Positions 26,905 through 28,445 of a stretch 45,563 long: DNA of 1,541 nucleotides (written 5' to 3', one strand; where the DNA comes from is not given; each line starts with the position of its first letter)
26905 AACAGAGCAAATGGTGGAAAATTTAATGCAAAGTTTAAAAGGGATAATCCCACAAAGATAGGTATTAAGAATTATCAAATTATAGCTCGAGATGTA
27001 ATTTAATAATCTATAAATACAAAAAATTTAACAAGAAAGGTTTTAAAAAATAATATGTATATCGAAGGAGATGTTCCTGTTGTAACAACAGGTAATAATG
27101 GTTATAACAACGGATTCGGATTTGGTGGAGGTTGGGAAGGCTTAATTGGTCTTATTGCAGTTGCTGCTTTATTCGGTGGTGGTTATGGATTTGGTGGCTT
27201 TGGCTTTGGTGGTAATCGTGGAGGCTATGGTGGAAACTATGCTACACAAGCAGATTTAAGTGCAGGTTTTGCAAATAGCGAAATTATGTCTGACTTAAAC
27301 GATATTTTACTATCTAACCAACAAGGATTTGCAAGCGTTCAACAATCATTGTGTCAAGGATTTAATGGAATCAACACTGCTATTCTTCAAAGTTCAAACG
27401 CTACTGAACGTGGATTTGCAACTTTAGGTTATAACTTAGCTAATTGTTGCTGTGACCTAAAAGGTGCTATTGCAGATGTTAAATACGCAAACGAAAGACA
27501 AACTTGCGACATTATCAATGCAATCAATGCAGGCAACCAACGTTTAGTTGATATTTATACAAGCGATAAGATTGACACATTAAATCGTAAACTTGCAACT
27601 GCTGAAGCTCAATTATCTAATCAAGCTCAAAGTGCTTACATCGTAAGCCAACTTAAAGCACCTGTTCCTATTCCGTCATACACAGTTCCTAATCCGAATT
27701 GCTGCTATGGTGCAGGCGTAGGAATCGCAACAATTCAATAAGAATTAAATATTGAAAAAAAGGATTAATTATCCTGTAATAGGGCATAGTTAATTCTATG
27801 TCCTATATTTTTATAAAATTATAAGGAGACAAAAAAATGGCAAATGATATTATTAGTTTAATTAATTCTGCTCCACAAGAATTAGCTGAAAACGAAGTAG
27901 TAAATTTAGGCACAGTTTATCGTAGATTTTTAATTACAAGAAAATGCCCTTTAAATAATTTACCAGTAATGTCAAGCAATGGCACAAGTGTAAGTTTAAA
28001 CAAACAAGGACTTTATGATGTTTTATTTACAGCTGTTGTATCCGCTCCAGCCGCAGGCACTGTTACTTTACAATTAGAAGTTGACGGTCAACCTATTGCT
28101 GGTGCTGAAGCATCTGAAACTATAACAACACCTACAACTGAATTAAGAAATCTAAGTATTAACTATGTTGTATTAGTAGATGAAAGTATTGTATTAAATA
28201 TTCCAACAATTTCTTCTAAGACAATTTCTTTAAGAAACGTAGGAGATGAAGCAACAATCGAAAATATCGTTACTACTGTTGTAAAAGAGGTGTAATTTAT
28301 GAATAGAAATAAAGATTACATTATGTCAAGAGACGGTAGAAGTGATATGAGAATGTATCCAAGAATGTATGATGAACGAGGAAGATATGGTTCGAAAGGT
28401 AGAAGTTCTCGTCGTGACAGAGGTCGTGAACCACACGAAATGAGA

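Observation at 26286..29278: Accessory operon of low-complexity proteins plus a C1q/BclA-C-like protein and a mini Cys/His hydrolase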

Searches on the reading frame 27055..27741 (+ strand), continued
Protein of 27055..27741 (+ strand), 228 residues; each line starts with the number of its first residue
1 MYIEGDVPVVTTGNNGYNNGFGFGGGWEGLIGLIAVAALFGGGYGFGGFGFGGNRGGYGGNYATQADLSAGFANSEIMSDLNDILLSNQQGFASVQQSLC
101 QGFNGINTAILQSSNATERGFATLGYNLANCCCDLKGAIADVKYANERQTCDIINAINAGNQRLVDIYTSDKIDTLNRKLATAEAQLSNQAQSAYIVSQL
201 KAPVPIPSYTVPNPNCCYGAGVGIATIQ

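Call 91: get_annotated_region(hit=H28, flank=6000)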
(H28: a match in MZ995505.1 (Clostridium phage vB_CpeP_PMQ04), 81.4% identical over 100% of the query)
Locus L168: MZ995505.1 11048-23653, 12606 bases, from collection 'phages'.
description: Clostridium perfringens phage vB_CpeP_PMQ04, complete genome.
organism: Clostridium phage vB_CpeP_PMQ04 (NCBI taxid 2876083)
taxonomy: Viruses; Duplodnaviria; Heunggongvirae; Uroviricota; Caudoviricetes
host: Clostridium perfringens; source: -; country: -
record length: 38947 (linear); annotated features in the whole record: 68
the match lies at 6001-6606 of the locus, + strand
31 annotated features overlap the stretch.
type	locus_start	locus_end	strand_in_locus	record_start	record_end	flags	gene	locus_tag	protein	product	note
CDS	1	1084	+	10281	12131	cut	-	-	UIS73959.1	hypothetical protein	gp58-like protein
CDS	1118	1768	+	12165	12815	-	-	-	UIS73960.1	N-acetylmuramoyl-L-alanine amidase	-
CDS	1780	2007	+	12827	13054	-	-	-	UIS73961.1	holin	-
CDS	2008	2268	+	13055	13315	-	-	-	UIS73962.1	recombination related exonuclease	-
CDS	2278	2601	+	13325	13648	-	-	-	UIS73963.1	hypothetical protein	-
CDS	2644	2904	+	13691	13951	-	-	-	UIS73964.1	hypothetical protein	-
CDS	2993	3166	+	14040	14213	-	-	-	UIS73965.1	hypothetical protein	-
CDS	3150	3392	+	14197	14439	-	-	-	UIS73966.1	hypothetical protein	-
CDS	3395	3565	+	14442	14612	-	-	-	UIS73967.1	hypothetical protein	-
CDS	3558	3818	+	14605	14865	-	-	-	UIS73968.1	hypothetical protein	-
CDS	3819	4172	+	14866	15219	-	-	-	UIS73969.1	hypothetical protein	-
CDS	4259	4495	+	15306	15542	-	-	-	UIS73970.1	hypothetical protein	-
CDS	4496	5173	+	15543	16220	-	-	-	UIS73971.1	DNA binding protein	-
CDS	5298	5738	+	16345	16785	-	-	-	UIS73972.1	hypothetical protein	-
CDS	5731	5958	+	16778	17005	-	-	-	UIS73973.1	hypothetical protein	-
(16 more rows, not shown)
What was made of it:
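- On Holins / spanins / endolysins: Module-bearing C. perfringens phages have a separate amidase and holin (call 91).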

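Call 100: find_encoding_contigs(protein=window:27055-27741:+, flank=10000, max_places=4)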
Protein window:27055-27741:+ (228 aa): no gene with exactly this product is on record in the collection.
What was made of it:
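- Tried and rejected: Look-up of the window's own contig by exact protein: failed (call 100).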

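Call 101: find_encoding_contigs(protein=P0138, flank=10000, max_places=2)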
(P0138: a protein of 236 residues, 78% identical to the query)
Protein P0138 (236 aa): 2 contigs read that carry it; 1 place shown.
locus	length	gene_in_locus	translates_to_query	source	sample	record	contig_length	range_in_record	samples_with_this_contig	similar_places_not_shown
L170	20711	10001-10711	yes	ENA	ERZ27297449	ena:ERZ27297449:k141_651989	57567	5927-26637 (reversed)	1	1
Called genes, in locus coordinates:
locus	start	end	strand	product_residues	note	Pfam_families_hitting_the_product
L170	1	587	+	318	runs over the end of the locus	-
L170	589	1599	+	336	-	-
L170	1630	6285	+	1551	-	-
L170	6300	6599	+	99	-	-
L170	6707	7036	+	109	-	-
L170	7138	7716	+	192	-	-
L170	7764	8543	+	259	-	-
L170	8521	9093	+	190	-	-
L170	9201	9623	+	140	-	-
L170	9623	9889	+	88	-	-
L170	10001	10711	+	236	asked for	-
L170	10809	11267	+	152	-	-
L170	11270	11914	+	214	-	-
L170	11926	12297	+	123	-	-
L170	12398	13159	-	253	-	-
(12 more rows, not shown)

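Call 102: find_encoding_contigs(protein=P0194, flank=10000, max_places=2)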
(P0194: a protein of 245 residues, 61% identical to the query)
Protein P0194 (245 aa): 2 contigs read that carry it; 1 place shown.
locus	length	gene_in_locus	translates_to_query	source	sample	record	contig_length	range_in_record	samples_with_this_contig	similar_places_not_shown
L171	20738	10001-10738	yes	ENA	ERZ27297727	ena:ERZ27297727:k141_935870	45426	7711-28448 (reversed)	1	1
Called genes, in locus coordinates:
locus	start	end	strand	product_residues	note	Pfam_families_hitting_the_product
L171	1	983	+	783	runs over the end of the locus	-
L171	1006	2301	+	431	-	-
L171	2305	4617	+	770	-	-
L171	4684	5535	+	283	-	-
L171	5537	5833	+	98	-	-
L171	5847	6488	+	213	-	-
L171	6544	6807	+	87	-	-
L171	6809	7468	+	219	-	-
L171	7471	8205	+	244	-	-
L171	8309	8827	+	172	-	-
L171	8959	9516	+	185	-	-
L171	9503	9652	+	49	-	-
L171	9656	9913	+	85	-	-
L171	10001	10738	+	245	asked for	-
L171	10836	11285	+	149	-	-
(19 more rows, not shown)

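Call 105: search_solved_structures(query=A11, max_evalue=1, show_alignments=1)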
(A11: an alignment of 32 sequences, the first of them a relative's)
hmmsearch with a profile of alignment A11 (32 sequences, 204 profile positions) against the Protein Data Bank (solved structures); distinct sequences matched with E-value up to 1: 3.
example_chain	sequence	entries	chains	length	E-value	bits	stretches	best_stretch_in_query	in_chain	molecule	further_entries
9hm0_a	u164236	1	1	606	0.36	14.4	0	124-190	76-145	ATPase expression protein 3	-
3rfy_A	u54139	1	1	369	0.93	13.1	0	150-201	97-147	Peptidyl-prolyl cis-trans isomerase CYP38, chloroplastic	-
7oyc_e1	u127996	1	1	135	0.98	13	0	122-202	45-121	Rpl32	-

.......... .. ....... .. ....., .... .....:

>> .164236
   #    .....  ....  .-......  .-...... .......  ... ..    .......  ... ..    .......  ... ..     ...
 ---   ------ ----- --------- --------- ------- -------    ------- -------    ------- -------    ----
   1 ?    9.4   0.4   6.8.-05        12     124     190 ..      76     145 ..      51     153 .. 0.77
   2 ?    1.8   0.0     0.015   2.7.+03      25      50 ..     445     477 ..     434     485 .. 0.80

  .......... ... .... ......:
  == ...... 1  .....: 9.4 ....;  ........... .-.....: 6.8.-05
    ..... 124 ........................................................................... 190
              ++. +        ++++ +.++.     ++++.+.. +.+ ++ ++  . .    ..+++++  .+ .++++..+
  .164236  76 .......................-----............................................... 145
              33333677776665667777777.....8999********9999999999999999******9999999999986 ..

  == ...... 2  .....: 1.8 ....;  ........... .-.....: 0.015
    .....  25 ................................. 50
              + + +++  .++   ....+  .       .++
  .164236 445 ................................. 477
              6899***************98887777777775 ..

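Call 110: find_homologous_proteins(query=A8, max_evalue=0.001)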
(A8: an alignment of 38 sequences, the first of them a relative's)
Query A8 (38 sequences) (135 aa, profile of the alignment): 2773 proteins with E <= 0.001 among 8000 candidates; the best 120 are listed.
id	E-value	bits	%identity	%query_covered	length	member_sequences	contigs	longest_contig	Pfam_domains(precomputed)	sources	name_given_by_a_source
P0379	5.5e-59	216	53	84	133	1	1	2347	-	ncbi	-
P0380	7.3e-59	215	50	86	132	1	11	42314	-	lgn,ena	-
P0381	9.3e-59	215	49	86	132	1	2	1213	-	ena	-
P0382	1.0e-58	215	53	87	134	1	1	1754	-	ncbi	-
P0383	1.1e-58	215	50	86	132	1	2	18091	-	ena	-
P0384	1.3e-58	214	51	92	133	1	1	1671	-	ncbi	-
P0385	1.6e-58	214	53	84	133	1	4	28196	-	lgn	-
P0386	1.7e-58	214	51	84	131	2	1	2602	-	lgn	-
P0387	1.8e-58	214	49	84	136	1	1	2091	-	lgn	-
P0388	1.9e-58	214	51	84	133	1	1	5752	-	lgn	-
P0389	1.9e-58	214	54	84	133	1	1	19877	-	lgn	-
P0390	1.9e-58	214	53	85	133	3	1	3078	-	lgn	-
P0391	1.9e-58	214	52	84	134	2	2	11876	-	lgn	-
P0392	2.2e-58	214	53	81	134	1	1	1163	-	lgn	-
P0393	2.6e-58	213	52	84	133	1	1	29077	-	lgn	-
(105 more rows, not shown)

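Call 111: find_related_loci(query=A2, collection=viral_contigs, flank=1000)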
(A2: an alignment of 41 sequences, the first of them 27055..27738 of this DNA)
Query A2 (228 aa) in viral_contigs; peptide patterns used: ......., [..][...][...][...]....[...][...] (x = any residue, [..] = any of these).
600 stretches matched a pattern (row limit reached: there are more); 551 encode a relative of the query (tblastn E <= 1e-3); the best 80 are kept; 80 distinct loci.
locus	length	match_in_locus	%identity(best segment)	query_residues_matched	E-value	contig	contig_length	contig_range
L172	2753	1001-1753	37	2-225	7e-36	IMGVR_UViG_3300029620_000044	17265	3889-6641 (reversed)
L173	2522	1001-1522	36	63-225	5e-30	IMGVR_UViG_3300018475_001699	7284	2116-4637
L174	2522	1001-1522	36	63-225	5e-30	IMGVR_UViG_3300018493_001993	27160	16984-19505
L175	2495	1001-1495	39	91-222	4e-29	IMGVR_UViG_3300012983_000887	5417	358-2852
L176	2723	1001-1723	34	6-224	2e-27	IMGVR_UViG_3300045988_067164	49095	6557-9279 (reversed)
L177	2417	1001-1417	43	102-223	3e-27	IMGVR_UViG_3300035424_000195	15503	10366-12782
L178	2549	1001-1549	34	63-223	4e-27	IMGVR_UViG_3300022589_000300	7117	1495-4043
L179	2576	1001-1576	38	10-214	1e-26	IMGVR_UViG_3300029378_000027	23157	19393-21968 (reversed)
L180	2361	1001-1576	38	10-214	1e-26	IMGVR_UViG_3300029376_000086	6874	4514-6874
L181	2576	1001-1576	38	10-214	1e-26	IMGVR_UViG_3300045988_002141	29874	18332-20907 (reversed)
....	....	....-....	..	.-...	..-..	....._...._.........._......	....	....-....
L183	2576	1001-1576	38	10-214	1e-26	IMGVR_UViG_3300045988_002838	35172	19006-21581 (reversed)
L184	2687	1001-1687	34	1-219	3e-26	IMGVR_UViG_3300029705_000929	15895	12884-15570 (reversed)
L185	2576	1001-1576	36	10-214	2e-26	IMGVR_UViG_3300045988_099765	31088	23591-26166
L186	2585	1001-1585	36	6-214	3e-26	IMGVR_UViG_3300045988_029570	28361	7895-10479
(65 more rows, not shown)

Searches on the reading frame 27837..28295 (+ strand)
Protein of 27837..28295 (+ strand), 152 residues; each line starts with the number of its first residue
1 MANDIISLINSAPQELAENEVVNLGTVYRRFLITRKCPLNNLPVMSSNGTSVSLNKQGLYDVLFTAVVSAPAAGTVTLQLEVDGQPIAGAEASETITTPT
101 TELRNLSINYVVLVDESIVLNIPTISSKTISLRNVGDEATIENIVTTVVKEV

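Call 4: search_protein_families(library=pfam, proteins=[window:27837-28295:+], max_evalue=1)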
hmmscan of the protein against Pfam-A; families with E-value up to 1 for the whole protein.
window:27837-28295:+ (152 aa): 2 families
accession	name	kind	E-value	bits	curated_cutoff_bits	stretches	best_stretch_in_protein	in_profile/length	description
PF18573.7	BclA_C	-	0.0012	19.1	38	1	46-141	34-122/128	BclA C-terminal domain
PF09134.16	Invasin_D3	-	0.011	16.7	33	1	48-96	49-93/98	Invasin, domain 3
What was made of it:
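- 27837..28295 (+): D: stand-alone BclA-C-terminal-like (C1q/TNF-type) beta-sandwich protein. Window protein hits BclA_C at E = 1.2e-3, below the cut-off (call 4).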

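Call 5: search_protein_families(library=phrogs, proteins=[window:27837-28295:+], max_evalue=0.1)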
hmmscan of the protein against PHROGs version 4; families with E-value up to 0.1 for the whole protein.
window:27837-28295:+ (152 aa): 0 families

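Call 11: search_dna_similar(query=window:27837-28295:+, collection=phages, mode=protein, max_evalue=0.01, max_rows=25)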
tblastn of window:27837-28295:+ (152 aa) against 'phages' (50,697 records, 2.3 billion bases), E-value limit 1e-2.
No match.

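Call 12: search_solved_structures(query=window:27837-28295:+, max_evalue=10, show_alignments=2)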
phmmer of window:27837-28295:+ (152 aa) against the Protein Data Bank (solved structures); distinct sequences matched with E-value up to 10: 4.
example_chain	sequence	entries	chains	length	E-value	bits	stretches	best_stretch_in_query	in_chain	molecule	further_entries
6ytc_A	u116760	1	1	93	0.074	16.2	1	76-134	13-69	TonB-dependent receptor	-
6mfl_A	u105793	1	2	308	0.35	14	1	14-89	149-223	Siderophore Binding Protein BauB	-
6ey6_A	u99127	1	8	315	0.41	13.8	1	9-132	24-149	T9SS component cytoplasmic membrane protein PorM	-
6ey5_A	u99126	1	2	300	0.5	13.5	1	13-132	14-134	T9SS component cytoplasmic membrane protein PorM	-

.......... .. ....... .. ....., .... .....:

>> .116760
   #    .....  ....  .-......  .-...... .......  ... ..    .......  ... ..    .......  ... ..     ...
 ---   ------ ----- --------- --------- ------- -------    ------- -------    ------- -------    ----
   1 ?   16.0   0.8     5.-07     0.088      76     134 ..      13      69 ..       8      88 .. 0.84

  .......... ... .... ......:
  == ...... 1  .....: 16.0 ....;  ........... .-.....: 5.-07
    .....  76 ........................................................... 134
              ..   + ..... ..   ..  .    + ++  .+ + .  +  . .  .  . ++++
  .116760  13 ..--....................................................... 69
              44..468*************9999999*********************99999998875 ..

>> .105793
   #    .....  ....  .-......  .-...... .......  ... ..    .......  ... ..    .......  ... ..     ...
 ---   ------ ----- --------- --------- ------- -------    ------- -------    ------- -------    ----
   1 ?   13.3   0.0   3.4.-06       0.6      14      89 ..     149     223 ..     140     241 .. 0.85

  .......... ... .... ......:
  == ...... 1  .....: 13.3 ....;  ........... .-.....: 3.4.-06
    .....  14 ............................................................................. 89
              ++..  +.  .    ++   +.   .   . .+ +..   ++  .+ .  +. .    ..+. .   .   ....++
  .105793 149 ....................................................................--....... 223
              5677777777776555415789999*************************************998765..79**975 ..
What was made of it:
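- Tried and rejected: Single-sequence PDB search with D: noise (call 12).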

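Call 18: find_related_loci(query=window:27837-28295:+, collection=viral_contigs, flank=6000)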
Query window:27837-28295:+ (152 aa) in viral_contigs; peptide patterns used: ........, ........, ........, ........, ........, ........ (x = any residue, [..] = any of these).
9 stretches matched a pattern, but none encodes a relative of the query by tblastn (E <= 1e-3).
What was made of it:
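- Tried and rejected: tblastn and pattern scans with D alone: nothing (calls 11, 18).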

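Call 27: search_solved_structures(query=A1, max_evalue=10, show_alignments=3)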
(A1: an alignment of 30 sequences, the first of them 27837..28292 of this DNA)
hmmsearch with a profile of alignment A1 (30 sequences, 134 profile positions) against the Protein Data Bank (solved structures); distinct sequences matched with E-value up to 10: 12.
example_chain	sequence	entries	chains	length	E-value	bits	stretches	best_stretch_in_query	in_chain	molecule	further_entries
2z5w_A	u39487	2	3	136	0.0045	19.9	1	12-81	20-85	BclA protein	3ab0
2r6q_A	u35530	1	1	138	0.0066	19.4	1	12-81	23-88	BclA protein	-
3twi_A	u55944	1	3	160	0.0084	19.1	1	12-81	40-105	BclA protein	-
1wck_A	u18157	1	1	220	0.017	18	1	13-81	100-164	BCLA PROTEIN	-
6jf2_A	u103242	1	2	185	0.081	15.9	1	24-87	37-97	Flagellar basal-body rod protein FlgG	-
6jzr_A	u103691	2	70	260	0.13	15.2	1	24-87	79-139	Flagellar basal-body rod protein FlgG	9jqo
5wrh_A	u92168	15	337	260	0.13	15.2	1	24-87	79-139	Flagellar basal-body rod protein FlgG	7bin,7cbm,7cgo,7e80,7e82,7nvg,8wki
2i2s_A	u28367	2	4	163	0.22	14.5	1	68-121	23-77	Outer capsid protein VP4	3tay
3sis_A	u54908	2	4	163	0.23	14.4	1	68-121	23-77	Outer capsid protein VP4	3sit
1q7x_A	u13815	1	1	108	0.74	12.8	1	31-94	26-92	PDZ2b domain of PTP-Bas (hPTP1E)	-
3fpk_A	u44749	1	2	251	0.77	12.7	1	47-82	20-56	Ferredoxin-NADP reductase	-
3d5l_A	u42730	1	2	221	1.5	11.8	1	45-90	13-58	Regulatory protein RecX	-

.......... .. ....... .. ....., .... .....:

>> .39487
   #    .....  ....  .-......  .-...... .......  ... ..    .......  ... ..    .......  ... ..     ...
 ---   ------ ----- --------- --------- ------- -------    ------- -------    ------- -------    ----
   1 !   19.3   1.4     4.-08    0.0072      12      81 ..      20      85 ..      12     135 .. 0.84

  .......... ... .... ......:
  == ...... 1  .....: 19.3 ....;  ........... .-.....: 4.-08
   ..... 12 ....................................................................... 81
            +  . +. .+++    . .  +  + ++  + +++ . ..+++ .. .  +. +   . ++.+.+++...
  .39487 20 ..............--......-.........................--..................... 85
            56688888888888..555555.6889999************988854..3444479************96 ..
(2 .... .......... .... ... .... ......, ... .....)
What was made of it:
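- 27837..28295 (+): PDB profile top hits are BclA (call 27).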

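Call 29: search_protein_families(library=pfam, alignment_id=A1, max_evalue=0.1)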
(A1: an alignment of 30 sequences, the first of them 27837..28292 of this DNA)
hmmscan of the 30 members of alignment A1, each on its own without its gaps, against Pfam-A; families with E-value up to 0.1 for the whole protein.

A. member 1, window:27837-28292:+ (152 aa): 2 families
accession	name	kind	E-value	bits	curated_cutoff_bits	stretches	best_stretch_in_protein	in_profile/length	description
PF18573.7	BclA_C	-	0.0012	19.1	38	1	46-141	34-122/128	BclA C-terminal domain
PF09134.16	Invasin_D3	-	0.011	16.7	33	1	48-96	49-93/98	Invasin, domain 3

B. families by the number of members that match (of 30 scanned): 12 families
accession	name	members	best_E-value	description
PF18573.7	BclA_C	17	3e-11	BclA C-terminal domain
PF19670.4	DUF6173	2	0.0064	Family of unknown function (DUF6173)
PF10509.15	GalKase_gal_bdg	1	0.0064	Galactokinase galactose-binding signature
PF16017.11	BTB_3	1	0.0096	BTB/POZ domain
PF07705.17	CARDB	1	0.01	CARDB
PF09134.16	Invasin_D3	1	0.011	Invasin, domain 3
PF12131.13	DUF3586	1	0.012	Protein of unknown function (DUF3586)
PF09158.15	MotCF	1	0.013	Bacteriophage T4 MotA, C-terminal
PF10639.15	TMEM234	1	0.04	Putative transmembrane family 234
PF19441.4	ASTN_1_2_N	1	0.052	Astrotactin 1/2 N-terminal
PF02738.23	MoCoBD_1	1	0.078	Molybdopterin cofactor-binding domain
PF13485.12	Peptidase_MA_2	1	0.085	Peptidase MA superfamily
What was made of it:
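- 27837..28295 (+): 17 of 30 family members hit BclA_C, best 3e-11 (call 29).
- On BclA_C (PF18573) domain family: However, 17 of 30 D-family members hit BclA_C, with a best E of 3e-11 (call 29), and the family profile's four best PDB hits are BclA (E 0.0045-0.017; call 27).
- Closest known: BclA C-terminal domain. Same: The D family matches the BclA_C profile, and BclA structures are its best PDB hits (calls 27, 29).
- D. BclA_C-like (calls 27, 29). D is BclA_C-like (calls 27, 29).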

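Call 58: search_protein_families(library=ncbifam, proteins=[window:27837-28292:+], max_evalue=0.5)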
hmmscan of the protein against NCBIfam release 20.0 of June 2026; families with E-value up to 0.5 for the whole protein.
window:27837-28292:+ (152 aa): 0 families

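Call 61: search_protein_families(library=padloc, proteins=[window:27837-28292:+], max_evalue=0.1)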
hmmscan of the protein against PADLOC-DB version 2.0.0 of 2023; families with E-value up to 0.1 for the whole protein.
window:27837-28292:+ (152 aa): 0 families

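Call 103: search_protein_representatives(protein=window:27837-28292:+)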
Query: 152 residues. Proteins with E-value up to 0.001 (for the whole library): 138; up to 1e-10: 31; up to 1e-30: 1. The best 138 are listed.
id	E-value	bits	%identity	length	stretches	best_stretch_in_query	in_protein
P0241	9.9e-54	197.0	62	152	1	1-152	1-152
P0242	4.7e-26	107.5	45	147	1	5-150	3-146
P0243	2.7e-25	105.0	47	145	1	6-151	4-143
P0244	3.6e-23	98.1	48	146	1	7-152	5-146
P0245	2.1e-22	95.6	41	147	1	6-150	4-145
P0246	1.1e-20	90.0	43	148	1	8-150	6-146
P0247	2.1e-20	89.2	38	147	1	10-150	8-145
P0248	4.0e-19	85.0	39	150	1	5-150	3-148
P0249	1.6e-18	83.1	42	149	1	10-150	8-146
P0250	3.0e-18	82.2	41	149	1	9-150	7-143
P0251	1.9e-17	79.6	42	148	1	6-149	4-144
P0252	6.0e-17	78.0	35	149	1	10-152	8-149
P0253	6.9e-17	77.8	39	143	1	6-150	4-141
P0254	3.0e-16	75.8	38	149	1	10-146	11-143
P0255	7.8e-16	74.4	36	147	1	10-152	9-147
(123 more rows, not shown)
